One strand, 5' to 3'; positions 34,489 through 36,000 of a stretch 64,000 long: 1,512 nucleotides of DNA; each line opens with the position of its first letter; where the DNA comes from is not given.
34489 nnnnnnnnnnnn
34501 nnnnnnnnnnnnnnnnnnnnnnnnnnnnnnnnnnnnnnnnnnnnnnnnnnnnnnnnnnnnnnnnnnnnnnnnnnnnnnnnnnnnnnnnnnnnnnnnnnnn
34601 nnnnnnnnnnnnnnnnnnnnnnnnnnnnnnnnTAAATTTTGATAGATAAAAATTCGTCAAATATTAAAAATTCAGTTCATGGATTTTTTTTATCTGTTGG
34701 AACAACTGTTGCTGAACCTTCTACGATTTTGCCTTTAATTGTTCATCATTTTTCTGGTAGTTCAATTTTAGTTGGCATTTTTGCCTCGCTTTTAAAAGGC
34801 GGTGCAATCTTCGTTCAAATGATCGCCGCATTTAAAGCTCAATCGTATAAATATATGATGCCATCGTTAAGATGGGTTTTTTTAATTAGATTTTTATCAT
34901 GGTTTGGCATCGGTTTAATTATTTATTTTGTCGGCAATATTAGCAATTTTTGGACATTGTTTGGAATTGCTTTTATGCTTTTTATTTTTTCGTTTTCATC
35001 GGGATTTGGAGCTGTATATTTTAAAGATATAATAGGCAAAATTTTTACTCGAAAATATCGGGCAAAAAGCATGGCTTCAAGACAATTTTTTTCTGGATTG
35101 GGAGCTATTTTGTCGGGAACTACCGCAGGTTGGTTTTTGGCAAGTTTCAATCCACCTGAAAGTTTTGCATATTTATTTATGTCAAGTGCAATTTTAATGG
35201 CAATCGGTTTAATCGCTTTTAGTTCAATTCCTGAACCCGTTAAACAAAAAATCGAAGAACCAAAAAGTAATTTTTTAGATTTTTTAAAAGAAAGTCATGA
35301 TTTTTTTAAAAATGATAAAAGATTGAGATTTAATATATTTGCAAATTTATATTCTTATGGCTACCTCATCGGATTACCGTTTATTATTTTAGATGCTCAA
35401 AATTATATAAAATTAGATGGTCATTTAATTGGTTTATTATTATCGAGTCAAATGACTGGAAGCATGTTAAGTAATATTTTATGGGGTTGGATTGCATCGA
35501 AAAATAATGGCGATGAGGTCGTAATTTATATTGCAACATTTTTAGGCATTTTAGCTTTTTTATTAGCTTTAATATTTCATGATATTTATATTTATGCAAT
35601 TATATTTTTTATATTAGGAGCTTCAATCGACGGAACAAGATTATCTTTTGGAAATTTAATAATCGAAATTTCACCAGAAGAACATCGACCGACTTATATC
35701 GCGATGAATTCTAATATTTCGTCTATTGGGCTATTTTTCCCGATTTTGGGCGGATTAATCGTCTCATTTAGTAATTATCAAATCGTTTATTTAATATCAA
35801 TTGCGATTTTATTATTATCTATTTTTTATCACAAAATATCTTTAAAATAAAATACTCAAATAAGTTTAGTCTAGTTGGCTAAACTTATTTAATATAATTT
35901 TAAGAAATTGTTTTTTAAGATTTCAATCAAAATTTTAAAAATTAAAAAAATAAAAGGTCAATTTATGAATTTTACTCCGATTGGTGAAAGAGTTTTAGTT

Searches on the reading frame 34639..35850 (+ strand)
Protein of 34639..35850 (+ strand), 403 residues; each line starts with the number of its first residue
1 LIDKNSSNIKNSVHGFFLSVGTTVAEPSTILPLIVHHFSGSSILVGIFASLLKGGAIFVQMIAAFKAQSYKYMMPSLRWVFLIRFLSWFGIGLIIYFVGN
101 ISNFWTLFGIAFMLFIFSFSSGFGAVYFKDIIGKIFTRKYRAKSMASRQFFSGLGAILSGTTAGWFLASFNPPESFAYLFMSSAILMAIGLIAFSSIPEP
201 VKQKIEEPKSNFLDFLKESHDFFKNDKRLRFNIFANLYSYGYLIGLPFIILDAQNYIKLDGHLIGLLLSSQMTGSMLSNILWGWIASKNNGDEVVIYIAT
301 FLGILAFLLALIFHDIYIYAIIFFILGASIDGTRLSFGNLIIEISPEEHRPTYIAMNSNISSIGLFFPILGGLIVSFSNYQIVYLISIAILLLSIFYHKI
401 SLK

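Call 35: search_protein_families(library=pfam, proteins=[window:34639-35850:+], max_evalue=0.0001)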
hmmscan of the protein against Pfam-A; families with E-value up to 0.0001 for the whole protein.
window:34639-35850:+ (403 aa): 1 family
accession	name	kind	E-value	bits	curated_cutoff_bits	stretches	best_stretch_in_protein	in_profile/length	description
PF07690.21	MFS_1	-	7.6e-25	88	33.4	2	242-396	12-166/347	Major Facilitator Superfamily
